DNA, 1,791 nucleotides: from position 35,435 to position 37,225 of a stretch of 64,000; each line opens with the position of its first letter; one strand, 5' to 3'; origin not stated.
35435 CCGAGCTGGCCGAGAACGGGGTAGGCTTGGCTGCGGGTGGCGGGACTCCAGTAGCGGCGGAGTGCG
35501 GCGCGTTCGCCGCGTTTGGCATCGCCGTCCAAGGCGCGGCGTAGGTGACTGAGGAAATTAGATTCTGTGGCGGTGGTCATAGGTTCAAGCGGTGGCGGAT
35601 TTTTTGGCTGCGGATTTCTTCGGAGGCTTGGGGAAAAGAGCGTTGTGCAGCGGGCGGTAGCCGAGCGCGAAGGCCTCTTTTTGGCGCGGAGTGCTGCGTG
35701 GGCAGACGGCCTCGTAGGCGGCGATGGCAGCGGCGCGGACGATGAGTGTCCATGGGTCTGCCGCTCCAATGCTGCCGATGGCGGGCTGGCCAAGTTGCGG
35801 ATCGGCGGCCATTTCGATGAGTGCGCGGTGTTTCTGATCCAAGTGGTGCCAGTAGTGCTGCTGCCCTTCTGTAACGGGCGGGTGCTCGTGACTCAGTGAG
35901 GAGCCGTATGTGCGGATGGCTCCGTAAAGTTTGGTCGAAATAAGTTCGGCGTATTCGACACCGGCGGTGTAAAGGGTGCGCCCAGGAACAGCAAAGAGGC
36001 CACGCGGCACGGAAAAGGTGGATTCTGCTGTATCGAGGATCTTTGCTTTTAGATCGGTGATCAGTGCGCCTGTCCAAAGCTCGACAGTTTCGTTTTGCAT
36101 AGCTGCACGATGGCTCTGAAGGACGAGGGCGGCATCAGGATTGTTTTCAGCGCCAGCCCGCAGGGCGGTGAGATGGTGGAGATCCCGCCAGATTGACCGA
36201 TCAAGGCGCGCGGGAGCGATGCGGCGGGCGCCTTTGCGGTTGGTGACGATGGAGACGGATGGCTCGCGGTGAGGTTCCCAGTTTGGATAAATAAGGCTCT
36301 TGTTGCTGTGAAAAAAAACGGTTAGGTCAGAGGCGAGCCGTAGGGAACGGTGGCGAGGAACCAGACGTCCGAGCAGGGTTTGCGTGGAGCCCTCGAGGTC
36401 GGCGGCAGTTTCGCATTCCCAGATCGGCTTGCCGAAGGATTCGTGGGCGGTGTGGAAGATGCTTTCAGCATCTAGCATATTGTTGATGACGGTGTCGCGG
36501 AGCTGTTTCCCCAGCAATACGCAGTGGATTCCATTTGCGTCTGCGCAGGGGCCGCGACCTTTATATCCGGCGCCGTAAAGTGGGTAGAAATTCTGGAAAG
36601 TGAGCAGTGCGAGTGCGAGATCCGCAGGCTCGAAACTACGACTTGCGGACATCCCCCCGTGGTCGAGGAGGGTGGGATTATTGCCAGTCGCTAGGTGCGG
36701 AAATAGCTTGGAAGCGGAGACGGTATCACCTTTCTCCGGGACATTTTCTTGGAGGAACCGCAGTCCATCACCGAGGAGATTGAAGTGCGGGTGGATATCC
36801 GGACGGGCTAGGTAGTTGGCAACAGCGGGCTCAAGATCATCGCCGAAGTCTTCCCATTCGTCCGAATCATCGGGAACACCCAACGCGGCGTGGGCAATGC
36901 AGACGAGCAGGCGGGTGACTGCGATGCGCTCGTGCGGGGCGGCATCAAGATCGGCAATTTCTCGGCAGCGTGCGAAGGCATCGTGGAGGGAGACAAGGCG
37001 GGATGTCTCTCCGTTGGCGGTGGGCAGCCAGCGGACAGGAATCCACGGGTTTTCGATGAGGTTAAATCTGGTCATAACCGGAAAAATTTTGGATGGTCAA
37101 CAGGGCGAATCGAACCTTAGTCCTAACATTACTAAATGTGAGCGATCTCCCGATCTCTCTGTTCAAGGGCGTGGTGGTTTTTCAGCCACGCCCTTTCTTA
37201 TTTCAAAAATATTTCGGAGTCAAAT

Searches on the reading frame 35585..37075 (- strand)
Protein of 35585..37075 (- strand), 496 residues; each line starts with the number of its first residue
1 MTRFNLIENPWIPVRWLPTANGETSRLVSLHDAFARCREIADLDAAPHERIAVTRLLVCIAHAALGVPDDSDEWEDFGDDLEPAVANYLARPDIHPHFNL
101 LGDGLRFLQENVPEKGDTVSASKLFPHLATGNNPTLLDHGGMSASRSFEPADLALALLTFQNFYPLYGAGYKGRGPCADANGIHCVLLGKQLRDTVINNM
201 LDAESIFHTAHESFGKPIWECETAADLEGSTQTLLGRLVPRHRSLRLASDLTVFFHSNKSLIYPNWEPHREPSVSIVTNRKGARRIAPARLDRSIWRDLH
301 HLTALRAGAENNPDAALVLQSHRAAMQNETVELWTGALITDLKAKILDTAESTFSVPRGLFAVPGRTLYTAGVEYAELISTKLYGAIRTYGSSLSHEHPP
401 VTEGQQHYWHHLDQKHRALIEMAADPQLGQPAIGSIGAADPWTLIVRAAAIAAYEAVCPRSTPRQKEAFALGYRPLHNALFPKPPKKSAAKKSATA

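Call 8: search_protein_families(library=ncbifam, proteins=[window:35585-37075:-])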
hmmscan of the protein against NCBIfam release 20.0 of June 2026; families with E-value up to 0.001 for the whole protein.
window:35585-37075:- (496 aa): 2 families
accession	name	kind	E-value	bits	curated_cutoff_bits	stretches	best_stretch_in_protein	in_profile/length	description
TIGR02547.1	casA_cse1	equivalog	1.9e-33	116.2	70.05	1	5-469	1-484/504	type I-E CRISPR-associated protein Cse1/CasA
NF007247.0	PRK09693.1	equivalog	1.5e-05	24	576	1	5-209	2-198/502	type I-E CRISPR-associated protein Cse1/CasA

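Call 11: find_homologous_proteins(query=window:35585-37075:-, max_evalue=1e-10)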
Query window:35585-37075:- (496 aa): 417 proteins with E <= 1e-10 among 8000 candidates; the best 120 are listed.
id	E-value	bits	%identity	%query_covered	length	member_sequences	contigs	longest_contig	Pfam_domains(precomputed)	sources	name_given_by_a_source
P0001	0.0e+0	1147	100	100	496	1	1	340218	PF09481.16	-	-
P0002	4.6e-287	971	85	100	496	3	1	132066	PF09481.16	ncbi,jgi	ncbi:MAG: hypothetical protein RLZZ505_1165 [Verrucomicrobiota bacterium]|jgi:CRISPR system Cascade 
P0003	1.4e-284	963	84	100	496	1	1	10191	PF09481.16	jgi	-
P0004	2.1e-276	936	83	98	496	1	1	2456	PF09481.16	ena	-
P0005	1.0e-251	854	76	100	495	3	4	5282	PF09481.16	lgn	-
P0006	1.3e-245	834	73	100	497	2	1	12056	PF09481.16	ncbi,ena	-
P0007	1.7e-241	820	73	99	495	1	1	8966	PF09481.16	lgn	-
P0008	3.1e-229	780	69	97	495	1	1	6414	PF09481.16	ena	-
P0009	4.1e-219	747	67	98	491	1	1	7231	PF09481.16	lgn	-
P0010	1.7e-204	698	63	98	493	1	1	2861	PF09481.16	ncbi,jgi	-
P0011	3.0e-200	684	81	77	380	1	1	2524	PF09481.16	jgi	jgi:CRISPR system Cascade subunit CasA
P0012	1.1e-195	669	60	99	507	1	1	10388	PF09481.16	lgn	-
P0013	1.1e-194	666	57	100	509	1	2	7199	PF09481.16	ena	-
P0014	3.0e-194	665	60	97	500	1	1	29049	PF09481.16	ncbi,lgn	ncbi:MAG: type I-E CRISPR-associated protein Cse1/CasA [Verrucomicrobiota bacterium]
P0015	1.6e-193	662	59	99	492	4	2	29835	PF09481.16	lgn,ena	-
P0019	1.9e-189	649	59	97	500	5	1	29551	PF09481.16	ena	-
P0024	2.1e-184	632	58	97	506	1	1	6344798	PF09481.16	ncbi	ncbi:type I-E CRISPR-associated protein Cse1/CasA [Verrucomicrobiaceae bacterium 227]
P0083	1.1e-132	461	47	97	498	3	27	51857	PF09481.16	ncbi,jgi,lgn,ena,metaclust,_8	metaclust:\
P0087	2.3e-132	460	46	100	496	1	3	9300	PF09481.16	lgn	-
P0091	3.7e-132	460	48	97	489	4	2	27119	PF09481.16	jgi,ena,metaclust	metaclust:\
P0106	7.0e-131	456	47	100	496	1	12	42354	PF09481.16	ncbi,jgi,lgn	ncbi:MAG: CRISPR system Cascade subunit CasA [Bacteroidia bacterium]|jgi:CRISPR system Cascade subun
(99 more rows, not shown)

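Call 14: find_related_loci(query=A1, collection=genome_contigs, flank=10000)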
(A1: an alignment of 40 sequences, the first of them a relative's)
Query A1 (496 aa) in genome_contigs; peptide patterns used: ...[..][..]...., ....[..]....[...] (x = any residue, [..] = any of these).
599 stretches matched a pattern (row limit reached: there are more); 371 encode a relative of the query (tblastn E <= 1e-3); the best 80 are kept; 80 distinct loci.
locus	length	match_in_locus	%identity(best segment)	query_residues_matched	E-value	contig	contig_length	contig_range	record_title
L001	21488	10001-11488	85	1-496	0e+0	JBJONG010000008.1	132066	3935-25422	MAG: Verrucomicrobiota bacterium isolate umpqua_2019_sw_WHONDRS-S19S_0079_A_bin.9 scaffold_0000042, whole genome shotgun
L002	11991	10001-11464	60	1-483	0e+0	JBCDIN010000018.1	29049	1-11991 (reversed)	MAG: Verrucomicrobiota bacterium isolate P01_H01_bin.180 k141_3306411_length_29049_cov_13.0004, whole genome shotgun seq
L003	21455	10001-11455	51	4-492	8e-148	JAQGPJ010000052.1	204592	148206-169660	MAG: Verrucomicrobiales bacterium isolate RYN_636 scaffold_794077, whole genome shotgun sequence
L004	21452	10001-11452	46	1-487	4e-138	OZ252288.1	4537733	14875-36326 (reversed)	MAG: Opitutales bacterium isolate 77b9a5b9-e5ce-4918-89f9-dacbc23eed75 genome assembly, chromosome: 1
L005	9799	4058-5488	48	1-476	4e-132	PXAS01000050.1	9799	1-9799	MAG: PVC group bacterium isolate T3Sed10_216 T3-Sed10-C17117, whole genome shotgun sequence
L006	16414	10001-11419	48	4-484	7e-131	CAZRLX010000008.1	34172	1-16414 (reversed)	MAG TPA_asm: uncultured Chthoniobacter sp. isolate SRP319275_co3_63 genome assembly, contig: NODE_1511_length_34172_cov_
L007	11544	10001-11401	47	4-474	2e-129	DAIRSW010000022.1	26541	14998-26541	MAG TPA_asm: Verrucomicrobiia bacterium isolate CTOTU7317 NODE_1933_length_26541_cov_4.229215, whole genome shotgun sequ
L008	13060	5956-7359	47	4-476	3e-128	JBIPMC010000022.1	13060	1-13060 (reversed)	MAG: Terrimicrobiaceae bacterium isolate ME2015-11-03_3300035190_group6_bin104 Rohwer_bin2597_scaffold_1711_c1, whole ge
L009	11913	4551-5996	46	1-486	5e-127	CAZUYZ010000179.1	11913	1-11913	MAG TPA_asm: uncultured Puniceicoccaceae bacterium isolate binchicken_co372_161 genome assembly, contig: k141_2942332, w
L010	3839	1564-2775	51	1-397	4e-119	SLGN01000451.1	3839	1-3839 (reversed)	MAG: Verrucomicrobiales bacterium isolate CSSed162cmB_98 CSSed16-2cmB-136451, whole genome shotgun sequence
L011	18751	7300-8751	44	1-490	1e-115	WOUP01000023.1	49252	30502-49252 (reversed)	MAG: Puniceicoccaceae bacterium 5H scaffold_45, whole genome shotgun sequence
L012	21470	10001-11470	44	4-494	7e-112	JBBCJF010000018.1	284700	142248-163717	MAG: Haloferula sp. isolate MAG_CPA_20 P10A_000000048321, whole genome shotgun sequence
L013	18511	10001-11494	49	1-490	2e-144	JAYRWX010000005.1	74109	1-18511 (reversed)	MAG: Verrucomicrobiales bacterium isolate EBPR_ori4bin.17 k141_32079, whole genome shotgun sequence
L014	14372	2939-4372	36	1-477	2e-76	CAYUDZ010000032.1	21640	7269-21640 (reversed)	MAG TPA_asm: uncultured Chthoniobacteraceae bacterium isolate SRP141376_co5_32 genome assembly, contig: NODE_5830_length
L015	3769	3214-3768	58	1-189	2e-63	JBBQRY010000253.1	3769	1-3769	MAG: Chthoniobacterales bacterium isolate Co_metawrap_1717 Cmw_1717_k141_8775175_length_3769_cov_5.0000, whole genome sh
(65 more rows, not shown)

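Call 15: find_related_loci(query=A1, collection=metagenome_contigs, flank=10000)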
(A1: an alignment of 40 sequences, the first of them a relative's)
Query A1 (496 aa) in metagenome_contigs; peptide patterns used: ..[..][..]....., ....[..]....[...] (x = any residue, [..] = any of these).
600 stretches matched a pattern (row limit reached: there are more); 442 encode a relative of the query (tblastn E <= 1e-3); the best 80 are kept; 80 distinct loci.
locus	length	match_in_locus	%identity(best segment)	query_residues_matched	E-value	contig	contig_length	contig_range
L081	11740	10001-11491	59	4-496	0e+0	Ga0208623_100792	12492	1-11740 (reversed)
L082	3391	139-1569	53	1-477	4e-163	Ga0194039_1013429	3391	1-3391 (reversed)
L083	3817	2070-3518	47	4-495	4e-144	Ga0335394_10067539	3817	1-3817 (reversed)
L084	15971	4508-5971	47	1-496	4e-135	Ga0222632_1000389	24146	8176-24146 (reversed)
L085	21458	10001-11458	47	1-495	4e-135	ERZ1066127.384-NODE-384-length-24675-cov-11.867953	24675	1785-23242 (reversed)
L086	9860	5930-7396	45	1-496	5e-131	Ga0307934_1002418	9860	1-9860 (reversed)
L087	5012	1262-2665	47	4-476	2e-129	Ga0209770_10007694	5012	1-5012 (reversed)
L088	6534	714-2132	47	1-481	1e-127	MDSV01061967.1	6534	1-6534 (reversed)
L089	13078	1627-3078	44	1-490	1e-115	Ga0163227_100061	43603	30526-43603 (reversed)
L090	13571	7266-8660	44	1-477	2e-111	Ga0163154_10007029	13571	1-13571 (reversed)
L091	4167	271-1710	41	1-477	3e-97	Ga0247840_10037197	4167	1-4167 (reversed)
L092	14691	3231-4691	34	2-476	2e-67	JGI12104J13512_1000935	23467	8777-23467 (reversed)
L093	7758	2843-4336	32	4-480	3e-56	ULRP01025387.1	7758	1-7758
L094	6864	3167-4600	31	4-476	2e-49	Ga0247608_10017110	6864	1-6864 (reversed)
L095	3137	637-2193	31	2-477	1e-49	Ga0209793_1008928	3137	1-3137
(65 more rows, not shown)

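Call 27: find_encoding_contigs(protein=P0003, flank=10000, max_places=2)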
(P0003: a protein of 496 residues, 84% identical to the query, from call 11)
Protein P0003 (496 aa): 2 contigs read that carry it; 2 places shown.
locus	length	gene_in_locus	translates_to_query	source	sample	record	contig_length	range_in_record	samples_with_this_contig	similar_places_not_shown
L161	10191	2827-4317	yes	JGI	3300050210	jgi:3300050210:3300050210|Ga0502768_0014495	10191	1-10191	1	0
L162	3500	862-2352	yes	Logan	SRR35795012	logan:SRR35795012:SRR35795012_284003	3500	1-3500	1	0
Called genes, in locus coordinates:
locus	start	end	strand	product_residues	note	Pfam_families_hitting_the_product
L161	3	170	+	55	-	?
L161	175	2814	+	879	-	PF18019:Cas3_HD, PF00270:DEAD, PF22590:Cas3-like_C_2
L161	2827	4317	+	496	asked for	PF09481:CRISPR_Cse1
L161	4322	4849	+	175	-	PF09485:CRISPR_Cse2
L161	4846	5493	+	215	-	PF08798:CRISPR_assoc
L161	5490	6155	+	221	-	-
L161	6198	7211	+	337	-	PF09344:Cas_CT1975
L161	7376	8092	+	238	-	PF09704:Cas_Cas5d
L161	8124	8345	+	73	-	-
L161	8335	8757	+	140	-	PF01850:PIN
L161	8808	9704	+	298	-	PF01867:Cas_Cas1 (weak)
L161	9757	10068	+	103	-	PF09707:Cas_Cas2CT1978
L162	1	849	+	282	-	?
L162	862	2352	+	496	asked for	PF09481:CRISPR_Cse1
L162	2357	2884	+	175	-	PF09485:CRISPR_Cse2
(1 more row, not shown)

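Call 28: find_encoding_contigs(protein=P0005, flank=10000, max_places=2)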
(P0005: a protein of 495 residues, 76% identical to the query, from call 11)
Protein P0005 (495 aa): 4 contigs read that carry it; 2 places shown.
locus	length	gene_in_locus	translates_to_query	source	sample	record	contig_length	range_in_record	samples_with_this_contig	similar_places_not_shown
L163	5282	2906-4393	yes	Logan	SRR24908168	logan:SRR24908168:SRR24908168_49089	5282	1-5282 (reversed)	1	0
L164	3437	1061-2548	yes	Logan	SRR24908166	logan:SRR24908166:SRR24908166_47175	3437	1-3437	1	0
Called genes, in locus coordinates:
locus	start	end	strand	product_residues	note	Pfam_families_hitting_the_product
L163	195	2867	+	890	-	PF18019:Cas3_HD, PF00270:DEAD, PF22590:Cas3-like_C_2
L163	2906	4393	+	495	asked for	PF09481:CRISPR_Cse1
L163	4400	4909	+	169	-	PF09485:CRISPR_Cse2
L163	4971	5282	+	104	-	?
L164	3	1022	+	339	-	?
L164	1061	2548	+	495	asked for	PF09481:CRISPR_Cse1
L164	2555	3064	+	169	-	PF09485:CRISPR_Cse2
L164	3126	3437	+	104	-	?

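Call 29: find_encoding_contigs(protein=P0006, flank=10000, max_places=2)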
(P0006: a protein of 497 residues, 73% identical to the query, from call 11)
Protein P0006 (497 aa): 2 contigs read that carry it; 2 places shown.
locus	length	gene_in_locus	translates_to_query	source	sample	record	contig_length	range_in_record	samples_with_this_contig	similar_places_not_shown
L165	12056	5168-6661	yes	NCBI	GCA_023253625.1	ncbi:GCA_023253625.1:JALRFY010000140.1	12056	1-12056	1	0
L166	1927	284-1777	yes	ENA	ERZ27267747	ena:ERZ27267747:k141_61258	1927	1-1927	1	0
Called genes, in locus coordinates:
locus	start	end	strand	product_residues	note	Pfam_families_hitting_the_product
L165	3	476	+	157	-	?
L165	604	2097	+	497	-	PF14691:Fer4_20, PF00070:Pyr_redox (weak), PF01266:DAO (weak), PF03486:HI0933_like (weak), PF07992:Pyr_redox_2, PF01593:Amino_oxidase, PF13450:NAD_binding_8, PF07992:Pyr_redox_2, +5 more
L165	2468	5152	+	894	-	PF18019:Cas3_HD, PF00270:DEAD (weak), PF22590:Cas3-like_C_2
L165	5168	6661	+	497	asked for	PF09481:CRISPR_Cse1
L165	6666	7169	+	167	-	PF09485:CRISPR_Cse2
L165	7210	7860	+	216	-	PF08798:CRISPR_assoc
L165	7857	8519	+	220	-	-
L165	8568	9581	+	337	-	PF09344:Cas_CT1975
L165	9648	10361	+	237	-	PF09704:Cas_Cas5d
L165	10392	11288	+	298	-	PF01867:Cas_Cas1 (faint)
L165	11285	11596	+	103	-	PF09707:Cas_Cas2CT1978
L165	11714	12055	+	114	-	?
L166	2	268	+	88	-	?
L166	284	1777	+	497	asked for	PF09481:CRISPR_Cse1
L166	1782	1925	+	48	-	?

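Call 30: find_encoding_contigs(protein=P0007, flank=10000, max_places=2)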
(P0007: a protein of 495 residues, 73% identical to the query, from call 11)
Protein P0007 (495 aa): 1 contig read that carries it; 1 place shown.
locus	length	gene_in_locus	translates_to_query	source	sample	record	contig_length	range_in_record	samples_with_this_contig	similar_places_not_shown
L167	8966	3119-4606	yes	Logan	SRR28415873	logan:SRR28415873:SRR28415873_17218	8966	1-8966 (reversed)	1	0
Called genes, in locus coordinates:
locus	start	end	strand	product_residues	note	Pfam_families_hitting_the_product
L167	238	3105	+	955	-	PF18019:Cas3_HD, PF00270:DEAD, PF22590:Cas3-like_C_2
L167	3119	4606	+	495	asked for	PF09481:CRISPR_Cse1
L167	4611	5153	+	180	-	PF09485:CRISPR_Cse2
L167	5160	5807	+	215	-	PF08798:CRISPR_assoc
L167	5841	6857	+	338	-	PF09344:Cas_CT1975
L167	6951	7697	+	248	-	PF09704:Cas_Cas5d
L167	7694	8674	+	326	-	PF01867:Cas_Cas1 (weak)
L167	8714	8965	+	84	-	?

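Call 37: find_encoding_contigs(protein=P0024, flank=10000, max_places=1)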
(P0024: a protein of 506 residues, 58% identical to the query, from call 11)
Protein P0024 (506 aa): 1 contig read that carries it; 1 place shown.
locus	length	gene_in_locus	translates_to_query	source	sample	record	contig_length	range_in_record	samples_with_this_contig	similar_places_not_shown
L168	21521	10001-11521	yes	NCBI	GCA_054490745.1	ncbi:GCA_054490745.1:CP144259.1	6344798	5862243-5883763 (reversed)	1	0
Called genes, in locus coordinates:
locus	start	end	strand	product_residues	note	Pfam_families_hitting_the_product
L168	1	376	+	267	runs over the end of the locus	PF01370:Epimerase (weak)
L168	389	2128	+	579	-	PF01841:Transglut_core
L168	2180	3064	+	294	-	PF00768:Peptidase_S11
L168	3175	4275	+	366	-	PF00155:Aminotran_1_2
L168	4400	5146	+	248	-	PF00106:adh_short, PF08659:KR, PF23441:SDR (faint), PF01370:Epimerase (weak), PF13561:adh_short_C2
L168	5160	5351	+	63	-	-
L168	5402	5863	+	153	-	PF00300:His_Phos_1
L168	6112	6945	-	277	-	PF26109:WHD_BrxR, PF13280:WYL, PF26107:BrxR_CTD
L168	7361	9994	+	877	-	PF18019:Cas3_HD, PF00270:DEAD (faint), PF22590:Cas3-like_C_2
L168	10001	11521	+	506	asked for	PF09481:CRISPR_Cse1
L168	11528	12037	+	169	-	PF09485:CRISPR_Cse2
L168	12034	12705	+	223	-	PF08798:CRISPR_assoc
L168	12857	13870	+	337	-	PF09344:Cas_CT1975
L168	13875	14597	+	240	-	PF09704:Cas_Cas5d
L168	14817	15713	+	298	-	PF01867:Cas_Cas1 (faint)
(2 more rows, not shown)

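Call 38: find_encoding_contigs(protein=P0015, flank=10000, max_places=1)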
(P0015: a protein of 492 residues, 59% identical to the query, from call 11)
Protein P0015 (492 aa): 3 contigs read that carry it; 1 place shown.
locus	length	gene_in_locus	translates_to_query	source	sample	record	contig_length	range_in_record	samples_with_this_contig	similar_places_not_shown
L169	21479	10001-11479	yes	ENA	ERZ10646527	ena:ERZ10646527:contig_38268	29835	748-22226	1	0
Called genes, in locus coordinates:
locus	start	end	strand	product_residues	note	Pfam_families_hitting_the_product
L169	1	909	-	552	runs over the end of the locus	?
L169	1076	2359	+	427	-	PF00924:MS_channel_2nd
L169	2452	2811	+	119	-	-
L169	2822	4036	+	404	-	PF03486:HI0933_like, PF07992:Pyr_redox_2 (faint), PF22780:HI0933_like_1st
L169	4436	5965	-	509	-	-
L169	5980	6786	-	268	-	PF07737:ATLF (weak)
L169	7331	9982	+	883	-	PF18019:Cas3_HD, PF00270:DEAD (faint), PF22590:Cas3-like_C_2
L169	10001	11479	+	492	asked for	PF09481:CRISPR_Cse1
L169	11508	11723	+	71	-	-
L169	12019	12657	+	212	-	PF08798:CRISPR_assoc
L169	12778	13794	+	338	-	PF09344:Cas_CT1975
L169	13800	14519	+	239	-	PF09704:Cas_Cas5d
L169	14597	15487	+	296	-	PF01867:Cas_Cas1 (faint)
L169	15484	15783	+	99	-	PF09707:Cas_Cas2CT1978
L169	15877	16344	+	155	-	PF00929:RNase_T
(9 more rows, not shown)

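Call 39: find_encoding_contigs(protein=P0019, flank=10000, max_places=1)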
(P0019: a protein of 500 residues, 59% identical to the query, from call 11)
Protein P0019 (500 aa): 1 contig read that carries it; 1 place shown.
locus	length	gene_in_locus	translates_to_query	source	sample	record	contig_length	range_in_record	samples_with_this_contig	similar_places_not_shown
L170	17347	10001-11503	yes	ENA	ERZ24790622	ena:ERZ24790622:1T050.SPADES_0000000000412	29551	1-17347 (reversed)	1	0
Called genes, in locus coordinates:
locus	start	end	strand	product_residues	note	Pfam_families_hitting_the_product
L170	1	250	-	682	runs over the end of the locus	PF26314:MptA_B_family, PF09594:GT87 (weak), PF00535:Glycos_transf_2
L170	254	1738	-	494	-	PF13506:Glyco_transf_21, PF13641:Glyco_tranf_2_3, PF00535:Glycos_transf_2, PF13632:Glyco_trans_2_3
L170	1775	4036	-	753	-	PF07992:Pyr_redox_2, PF13738:Pyr_redox_3, PF00070:Pyr_redox (weak), PF12801:Fer4_5 (weak), PF13237:Fer4_10, PF12838:Fer4_7 (weak), PF13187:Fer4_9 (weak), PF14697:Fer4_21 (weak), +5 more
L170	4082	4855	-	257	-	PF04784:DUF547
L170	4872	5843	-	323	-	PF04055:Radical_SAM, PF12345:DUF3641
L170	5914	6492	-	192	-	PF00702:Hydrolase, PF12710:HAD, PF13419:HAD_2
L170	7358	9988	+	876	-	PF18019:Cas3_HD, PF00270:DEAD, PF00271:Helicase_C (faint), PF22590:Cas3-like_C_2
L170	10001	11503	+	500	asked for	PF09481:CRISPR_Cse1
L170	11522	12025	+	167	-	PF09485:CRISPR_Cse2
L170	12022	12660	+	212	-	PF08798:CRISPR_assoc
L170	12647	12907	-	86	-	PF24732:ParE_like (weak)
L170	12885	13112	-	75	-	-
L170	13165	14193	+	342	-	PF09344:Cas_CT1975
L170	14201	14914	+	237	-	PF09704:Cas_Cas5d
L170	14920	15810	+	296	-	PF01867:Cas_Cas1 (faint)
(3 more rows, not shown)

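Call 40: find_encoding_contigs(protein=P0012, flank=10000, max_places=1)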
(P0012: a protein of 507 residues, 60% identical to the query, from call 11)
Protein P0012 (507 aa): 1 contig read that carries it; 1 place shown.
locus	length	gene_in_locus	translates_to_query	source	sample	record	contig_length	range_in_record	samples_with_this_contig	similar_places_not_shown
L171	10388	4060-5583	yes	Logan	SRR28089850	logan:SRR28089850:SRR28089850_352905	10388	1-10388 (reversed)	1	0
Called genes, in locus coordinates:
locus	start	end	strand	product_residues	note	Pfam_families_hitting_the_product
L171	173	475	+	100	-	PF01909:NTP_transf_2, PF18765:Polbeta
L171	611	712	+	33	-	-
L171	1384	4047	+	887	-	PF18019:Cas3_HD, PF00270:DEAD (faint), PF22590:Cas3-like_C_2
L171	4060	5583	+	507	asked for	PF09481:CRISPR_Cse1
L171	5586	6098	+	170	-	PF09485:CRISPR_Cse2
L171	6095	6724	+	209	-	PF08798:CRISPR_assoc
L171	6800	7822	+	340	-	PF09344:Cas_CT1975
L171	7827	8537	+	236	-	PF09704:Cas_Cas5d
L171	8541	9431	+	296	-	PF01867:Cas_Cas1 (weak)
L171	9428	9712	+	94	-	PF09707:Cas_Cas2CT1978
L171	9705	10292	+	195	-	PF00929:RNase_T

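Call 45: find_encoding_contigs(protein=P0106, flank=3000, max_places=3)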
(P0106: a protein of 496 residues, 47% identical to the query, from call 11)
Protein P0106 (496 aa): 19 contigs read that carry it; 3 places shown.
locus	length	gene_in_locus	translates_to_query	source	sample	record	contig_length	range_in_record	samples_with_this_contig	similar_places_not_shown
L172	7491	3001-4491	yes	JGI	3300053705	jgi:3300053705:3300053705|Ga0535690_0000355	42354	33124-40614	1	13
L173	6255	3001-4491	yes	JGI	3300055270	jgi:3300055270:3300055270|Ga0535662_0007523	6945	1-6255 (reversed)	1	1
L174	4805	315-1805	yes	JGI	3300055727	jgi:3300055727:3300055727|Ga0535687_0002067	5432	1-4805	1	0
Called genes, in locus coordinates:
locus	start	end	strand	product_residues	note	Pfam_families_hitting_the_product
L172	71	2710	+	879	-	PF18019:Cas3_HD, PF00270:DEAD (faint), PF04851:ResIII (faint), PF00271:Helicase_C (faint), PF22590:Cas3-like_C_2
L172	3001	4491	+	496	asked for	PF09481:CRISPR_Cse1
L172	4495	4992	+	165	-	PF09485:CRISPR_Cse2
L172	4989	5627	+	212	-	PF08798:CRISPR_assoc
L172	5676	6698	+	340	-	PF09344:Cas_CT1975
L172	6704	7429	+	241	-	PF09704:Cas_Cas5d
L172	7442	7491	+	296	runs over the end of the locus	PF01867:Cas_Cas1 (weak)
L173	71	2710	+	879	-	PF18019:Cas3_HD, PF00270:DEAD (faint), PF04851:ResIII (faint), PF00271:Helicase_C (faint), PF22590:Cas3-like_C_2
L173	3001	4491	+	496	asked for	PF09481:CRISPR_Cse1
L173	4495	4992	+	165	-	PF09485:CRISPR_Cse2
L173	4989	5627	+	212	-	PF08798:CRISPR_assoc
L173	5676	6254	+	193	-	?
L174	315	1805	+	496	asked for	PF09481:CRISPR_Cse1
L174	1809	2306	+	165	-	PF09485:CRISPR_Cse2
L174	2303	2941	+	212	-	PF08798:CRISPR_assoc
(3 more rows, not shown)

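Call 46: find_encoding_contigs(protein=P0083, flank=3000, max_places=3)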
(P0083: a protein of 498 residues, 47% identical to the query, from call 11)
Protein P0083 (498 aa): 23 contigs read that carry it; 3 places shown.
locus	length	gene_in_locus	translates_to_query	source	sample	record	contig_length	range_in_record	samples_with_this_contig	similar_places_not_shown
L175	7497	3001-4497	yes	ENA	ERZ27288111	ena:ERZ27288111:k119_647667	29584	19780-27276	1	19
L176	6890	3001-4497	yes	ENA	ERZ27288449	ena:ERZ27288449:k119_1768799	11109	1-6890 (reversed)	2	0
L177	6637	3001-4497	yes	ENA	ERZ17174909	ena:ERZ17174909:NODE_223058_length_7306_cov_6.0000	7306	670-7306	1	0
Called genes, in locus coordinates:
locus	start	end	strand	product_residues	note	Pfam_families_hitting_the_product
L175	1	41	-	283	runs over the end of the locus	PF26109:WHD_BrxR, PF13280:WYL (weak), PF26107:BrxR_CTD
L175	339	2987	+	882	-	PF18019:Cas3_HD, PF00270:DEAD (faint), PF00271:Helicase_C (weak), PF22590:Cas3-like_C_2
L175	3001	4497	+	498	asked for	PF09481:CRISPR_Cse1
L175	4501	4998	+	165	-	PF09485:CRISPR_Cse2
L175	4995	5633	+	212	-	PF08798:CRISPR_assoc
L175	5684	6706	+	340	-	PF09344:Cas_CT1975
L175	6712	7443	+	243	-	PF09704:Cas_Cas5d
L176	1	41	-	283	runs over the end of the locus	PF26109:WHD_BrxR, PF13280:WYL (weak), PF26107:BrxR_CTD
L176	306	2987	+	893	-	PF18019:Cas3_HD, PF00270:DEAD (faint), PF00271:Helicase_C (weak), PF22590:Cas3-like_C_2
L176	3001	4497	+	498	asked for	PF09481:CRISPR_Cse1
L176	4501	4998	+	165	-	PF09485:CRISPR_Cse2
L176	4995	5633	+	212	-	PF08798:CRISPR_assoc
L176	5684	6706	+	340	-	PF09344:Cas_CT1975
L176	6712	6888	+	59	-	?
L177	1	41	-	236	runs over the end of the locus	?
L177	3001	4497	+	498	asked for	PF09481:CRISPR_Cse1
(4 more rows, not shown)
